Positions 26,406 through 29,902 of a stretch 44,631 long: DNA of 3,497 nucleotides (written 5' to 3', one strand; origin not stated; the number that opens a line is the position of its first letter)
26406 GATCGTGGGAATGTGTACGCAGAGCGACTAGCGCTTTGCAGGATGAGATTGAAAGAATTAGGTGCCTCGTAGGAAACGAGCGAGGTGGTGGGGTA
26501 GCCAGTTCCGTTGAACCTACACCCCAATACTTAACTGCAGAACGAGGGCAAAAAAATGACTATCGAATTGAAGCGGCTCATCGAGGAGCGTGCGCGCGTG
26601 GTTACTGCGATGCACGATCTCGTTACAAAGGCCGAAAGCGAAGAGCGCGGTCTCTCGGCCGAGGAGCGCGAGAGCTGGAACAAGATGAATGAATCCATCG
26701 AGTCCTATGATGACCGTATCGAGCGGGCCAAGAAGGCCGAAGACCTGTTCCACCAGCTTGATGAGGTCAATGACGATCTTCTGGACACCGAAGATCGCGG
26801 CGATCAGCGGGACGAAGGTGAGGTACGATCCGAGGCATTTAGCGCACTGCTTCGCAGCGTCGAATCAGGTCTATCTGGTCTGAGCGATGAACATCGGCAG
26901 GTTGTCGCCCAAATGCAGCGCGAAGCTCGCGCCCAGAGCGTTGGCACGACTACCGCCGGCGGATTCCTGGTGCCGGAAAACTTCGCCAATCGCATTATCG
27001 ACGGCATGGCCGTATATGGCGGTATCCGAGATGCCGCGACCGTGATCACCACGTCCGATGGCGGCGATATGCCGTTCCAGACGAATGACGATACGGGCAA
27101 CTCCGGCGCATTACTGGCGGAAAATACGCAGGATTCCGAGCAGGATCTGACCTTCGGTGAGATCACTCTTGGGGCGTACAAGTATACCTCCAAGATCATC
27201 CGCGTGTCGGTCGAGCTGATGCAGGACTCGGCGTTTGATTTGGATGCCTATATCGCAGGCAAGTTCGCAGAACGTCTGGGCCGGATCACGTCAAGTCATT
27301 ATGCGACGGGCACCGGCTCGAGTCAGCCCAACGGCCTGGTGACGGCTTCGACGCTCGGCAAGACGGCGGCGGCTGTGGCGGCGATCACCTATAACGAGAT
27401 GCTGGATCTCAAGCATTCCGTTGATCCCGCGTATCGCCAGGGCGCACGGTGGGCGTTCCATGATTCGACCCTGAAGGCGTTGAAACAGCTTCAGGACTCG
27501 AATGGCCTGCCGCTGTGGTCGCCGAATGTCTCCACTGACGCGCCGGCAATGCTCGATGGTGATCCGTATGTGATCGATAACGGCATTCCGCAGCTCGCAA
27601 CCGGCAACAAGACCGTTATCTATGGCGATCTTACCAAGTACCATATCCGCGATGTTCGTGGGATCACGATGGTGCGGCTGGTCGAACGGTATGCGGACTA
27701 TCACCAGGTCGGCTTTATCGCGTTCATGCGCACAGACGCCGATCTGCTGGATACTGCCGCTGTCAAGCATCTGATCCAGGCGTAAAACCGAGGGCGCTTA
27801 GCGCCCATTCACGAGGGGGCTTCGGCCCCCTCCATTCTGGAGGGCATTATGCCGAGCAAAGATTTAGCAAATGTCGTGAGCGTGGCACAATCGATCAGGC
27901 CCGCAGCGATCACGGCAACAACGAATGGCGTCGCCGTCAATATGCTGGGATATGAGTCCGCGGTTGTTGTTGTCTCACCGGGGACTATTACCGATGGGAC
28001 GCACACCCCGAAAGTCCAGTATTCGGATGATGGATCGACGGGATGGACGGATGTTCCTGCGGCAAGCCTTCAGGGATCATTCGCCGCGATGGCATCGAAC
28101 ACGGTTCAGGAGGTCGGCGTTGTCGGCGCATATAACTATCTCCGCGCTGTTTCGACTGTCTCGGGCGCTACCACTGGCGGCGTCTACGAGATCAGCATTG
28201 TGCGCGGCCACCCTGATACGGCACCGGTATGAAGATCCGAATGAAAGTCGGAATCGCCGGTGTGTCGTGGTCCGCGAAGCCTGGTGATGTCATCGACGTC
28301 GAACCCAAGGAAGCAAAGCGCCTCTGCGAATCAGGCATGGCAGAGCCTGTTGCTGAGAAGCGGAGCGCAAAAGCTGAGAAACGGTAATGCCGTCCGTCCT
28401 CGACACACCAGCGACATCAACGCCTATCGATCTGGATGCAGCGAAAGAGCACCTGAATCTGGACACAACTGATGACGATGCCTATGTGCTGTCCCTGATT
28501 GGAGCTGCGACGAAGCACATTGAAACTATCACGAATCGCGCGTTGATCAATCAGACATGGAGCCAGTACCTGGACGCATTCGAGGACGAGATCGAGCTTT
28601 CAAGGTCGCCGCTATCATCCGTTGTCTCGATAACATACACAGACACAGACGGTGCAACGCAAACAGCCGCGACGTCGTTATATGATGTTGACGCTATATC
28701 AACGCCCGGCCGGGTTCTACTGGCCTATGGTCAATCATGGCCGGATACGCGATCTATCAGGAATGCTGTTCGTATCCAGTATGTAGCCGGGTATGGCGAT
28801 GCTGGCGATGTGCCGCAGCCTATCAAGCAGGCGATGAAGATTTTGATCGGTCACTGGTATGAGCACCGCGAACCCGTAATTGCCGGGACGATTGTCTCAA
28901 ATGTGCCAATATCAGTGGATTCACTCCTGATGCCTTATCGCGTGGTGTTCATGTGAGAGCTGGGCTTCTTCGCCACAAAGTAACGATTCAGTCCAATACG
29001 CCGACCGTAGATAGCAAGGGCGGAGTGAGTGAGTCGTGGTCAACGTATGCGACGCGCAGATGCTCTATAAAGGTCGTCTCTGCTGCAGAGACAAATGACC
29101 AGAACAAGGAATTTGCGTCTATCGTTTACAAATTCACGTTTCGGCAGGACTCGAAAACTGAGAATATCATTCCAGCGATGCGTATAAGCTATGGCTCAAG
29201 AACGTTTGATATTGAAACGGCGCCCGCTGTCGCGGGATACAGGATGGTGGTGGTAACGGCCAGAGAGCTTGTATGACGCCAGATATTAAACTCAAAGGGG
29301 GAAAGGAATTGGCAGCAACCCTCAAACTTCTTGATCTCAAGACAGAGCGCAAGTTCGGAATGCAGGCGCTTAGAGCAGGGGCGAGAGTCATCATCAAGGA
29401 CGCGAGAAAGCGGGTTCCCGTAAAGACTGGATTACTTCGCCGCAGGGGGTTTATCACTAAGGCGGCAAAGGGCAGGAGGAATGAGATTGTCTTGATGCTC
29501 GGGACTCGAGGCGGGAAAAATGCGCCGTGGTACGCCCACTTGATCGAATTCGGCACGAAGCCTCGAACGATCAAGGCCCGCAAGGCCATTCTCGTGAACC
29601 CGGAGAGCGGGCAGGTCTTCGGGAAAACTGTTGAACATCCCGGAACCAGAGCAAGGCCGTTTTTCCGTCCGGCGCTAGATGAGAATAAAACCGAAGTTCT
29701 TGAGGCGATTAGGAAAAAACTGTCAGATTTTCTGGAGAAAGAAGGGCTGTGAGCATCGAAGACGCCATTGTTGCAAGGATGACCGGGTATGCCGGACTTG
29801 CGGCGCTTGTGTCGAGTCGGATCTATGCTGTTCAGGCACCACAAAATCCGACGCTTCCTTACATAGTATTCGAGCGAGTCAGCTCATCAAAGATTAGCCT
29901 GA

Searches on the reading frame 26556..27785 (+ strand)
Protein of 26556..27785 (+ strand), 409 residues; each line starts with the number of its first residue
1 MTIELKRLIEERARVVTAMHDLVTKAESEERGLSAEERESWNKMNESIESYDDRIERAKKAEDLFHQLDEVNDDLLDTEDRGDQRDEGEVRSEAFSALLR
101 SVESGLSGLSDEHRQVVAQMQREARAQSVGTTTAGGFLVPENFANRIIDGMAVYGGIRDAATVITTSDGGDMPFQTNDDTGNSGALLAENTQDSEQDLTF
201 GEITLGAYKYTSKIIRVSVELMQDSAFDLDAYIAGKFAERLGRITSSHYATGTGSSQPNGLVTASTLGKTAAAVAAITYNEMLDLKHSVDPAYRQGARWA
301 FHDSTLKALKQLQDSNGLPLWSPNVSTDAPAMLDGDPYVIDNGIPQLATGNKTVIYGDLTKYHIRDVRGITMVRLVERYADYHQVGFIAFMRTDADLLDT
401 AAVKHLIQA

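Call 31: search_protein_families(library=pfam, proteins=[window:26556-27785:+], max_evalue=0.01)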
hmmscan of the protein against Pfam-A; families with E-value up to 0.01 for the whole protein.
window:26556-27785:+ (409 aa): 1 family
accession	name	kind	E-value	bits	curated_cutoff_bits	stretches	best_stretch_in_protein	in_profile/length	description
PF05065.19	Phage_capsid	-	3.4e-66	223.9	24.2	1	135-406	1-278/280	Phage capsid family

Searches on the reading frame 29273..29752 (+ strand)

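Call 31: search_protein_families(library=pfam, proteins=[window:29273-29752:+], max_evalue=0.01)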
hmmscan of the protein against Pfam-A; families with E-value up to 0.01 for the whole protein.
window:29273-29752:+ (159 aa): 1 family
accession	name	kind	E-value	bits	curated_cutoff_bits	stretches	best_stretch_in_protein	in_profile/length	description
PF04883.17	HK97-gp10_like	-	3.6e-07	31.5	21.4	1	23-94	13-78/78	Bacteriophage HK97-gp10, putative tail-component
